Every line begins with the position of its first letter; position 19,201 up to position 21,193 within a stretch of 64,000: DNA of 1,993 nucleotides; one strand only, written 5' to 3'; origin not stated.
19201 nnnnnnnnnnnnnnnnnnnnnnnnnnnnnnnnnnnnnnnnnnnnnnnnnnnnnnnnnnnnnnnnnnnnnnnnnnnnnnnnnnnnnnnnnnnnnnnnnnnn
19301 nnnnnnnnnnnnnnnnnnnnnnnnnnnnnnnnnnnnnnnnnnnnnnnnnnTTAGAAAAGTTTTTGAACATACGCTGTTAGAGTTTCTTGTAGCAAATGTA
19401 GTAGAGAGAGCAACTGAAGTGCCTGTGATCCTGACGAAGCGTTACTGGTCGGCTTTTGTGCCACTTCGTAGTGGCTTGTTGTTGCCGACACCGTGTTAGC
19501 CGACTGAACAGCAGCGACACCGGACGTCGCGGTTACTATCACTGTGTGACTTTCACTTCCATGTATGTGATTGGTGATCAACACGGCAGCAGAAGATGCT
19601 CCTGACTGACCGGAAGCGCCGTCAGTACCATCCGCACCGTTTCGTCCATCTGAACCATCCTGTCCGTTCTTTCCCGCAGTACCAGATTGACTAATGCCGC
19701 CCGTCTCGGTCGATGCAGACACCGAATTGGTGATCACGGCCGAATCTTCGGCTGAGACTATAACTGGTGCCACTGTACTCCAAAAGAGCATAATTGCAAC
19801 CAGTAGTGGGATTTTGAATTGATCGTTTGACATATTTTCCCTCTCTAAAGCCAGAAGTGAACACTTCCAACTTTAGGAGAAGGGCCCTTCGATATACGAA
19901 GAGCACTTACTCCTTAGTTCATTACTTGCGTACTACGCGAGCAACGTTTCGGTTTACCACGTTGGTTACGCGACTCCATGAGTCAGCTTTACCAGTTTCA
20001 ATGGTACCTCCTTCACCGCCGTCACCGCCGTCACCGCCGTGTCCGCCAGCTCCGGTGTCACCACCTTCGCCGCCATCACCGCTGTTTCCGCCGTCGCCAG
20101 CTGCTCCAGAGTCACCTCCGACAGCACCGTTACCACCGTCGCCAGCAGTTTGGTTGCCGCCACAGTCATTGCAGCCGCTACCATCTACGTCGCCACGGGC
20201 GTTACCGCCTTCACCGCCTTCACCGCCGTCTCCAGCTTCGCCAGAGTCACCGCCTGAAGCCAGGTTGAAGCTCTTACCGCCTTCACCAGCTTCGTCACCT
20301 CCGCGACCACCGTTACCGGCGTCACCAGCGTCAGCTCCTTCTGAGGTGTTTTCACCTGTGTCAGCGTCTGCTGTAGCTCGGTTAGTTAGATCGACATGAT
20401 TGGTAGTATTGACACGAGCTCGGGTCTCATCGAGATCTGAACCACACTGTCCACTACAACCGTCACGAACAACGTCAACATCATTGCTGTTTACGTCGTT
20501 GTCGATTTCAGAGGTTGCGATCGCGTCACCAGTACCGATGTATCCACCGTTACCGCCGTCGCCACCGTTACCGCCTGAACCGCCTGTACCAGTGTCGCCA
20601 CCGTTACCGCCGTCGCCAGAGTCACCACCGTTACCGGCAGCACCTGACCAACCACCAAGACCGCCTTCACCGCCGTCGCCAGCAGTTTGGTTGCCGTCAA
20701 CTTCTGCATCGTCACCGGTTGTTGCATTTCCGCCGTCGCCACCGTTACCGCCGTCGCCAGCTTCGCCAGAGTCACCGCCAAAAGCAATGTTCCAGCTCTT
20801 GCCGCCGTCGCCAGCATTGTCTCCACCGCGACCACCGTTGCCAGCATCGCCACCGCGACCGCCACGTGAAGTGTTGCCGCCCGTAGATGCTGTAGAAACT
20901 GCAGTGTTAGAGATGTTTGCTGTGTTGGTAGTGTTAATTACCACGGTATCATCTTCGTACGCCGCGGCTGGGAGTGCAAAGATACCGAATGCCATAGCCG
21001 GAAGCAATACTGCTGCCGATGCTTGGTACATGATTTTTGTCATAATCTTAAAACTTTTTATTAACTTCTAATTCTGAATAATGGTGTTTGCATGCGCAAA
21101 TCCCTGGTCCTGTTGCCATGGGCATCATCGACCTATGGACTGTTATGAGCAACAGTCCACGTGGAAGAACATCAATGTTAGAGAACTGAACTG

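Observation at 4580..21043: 16.5-kb co-directional surface-fibre locus combining a SipW/TasA-type system with a sortase system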

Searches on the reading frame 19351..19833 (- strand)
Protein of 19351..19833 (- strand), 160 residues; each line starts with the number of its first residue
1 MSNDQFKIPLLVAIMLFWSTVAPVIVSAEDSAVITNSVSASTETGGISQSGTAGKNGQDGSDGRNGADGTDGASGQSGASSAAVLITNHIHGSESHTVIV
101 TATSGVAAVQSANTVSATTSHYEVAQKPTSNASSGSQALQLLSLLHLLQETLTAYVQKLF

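Call 3: search_protein_families(library=pfam, proteins=[window:19351-19833:-], max_evalue=0.01)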
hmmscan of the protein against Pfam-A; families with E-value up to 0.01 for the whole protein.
window:19351-19833:- (160 aa): 1 family
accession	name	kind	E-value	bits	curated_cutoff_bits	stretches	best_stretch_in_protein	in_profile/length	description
PF01391.23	Collagen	-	0.00017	21.7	27.2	1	49-78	29-58/60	Collagen triple helix repeat (20 copies)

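Call 4: search_protein_families(library=ncbifam, proteins=[window:19351-19833:-], max_evalue=0.01)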
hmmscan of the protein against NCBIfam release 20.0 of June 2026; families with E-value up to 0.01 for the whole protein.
window:19351-19833:- (160 aa): 1 family
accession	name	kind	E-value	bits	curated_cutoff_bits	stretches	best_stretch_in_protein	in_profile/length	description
NF038329.2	gly_rich_SclB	equivalog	0.0076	15.2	325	1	47-79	282-314/442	LPXTG-anchored collagen-like adhesin Scl2/SclB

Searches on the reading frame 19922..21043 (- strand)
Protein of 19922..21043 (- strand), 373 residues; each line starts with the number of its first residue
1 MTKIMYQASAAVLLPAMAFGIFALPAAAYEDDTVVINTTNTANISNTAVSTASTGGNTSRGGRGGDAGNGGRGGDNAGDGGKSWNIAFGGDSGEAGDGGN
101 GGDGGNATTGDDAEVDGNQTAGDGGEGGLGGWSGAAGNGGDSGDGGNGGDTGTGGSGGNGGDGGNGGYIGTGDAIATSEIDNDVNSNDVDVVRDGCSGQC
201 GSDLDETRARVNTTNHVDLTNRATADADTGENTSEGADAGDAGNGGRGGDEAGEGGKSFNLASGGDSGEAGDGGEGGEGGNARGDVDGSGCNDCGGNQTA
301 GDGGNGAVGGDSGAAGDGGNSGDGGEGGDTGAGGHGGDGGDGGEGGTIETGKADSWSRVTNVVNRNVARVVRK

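Call 3: search_protein_families(library=pfam, proteins=[window:19922-21043:-], max_evalue=0.01)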
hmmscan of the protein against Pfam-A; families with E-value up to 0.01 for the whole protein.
window:19922-21043:- (373 aa): 0 families

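Call 4: search_protein_families(library=ncbifam, proteins=[window:19922-21043:-], max_evalue=0.01)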
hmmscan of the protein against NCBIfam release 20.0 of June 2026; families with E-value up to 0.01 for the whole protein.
window:19922-21043:- (373 aa): 0 families

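Call 63: search_protein_families(library=pfam, proteins=[window:19922-21043:-], max_evalue=1)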
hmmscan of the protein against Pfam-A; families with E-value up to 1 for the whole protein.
window:19922-21043:- (373 aa): 0 families
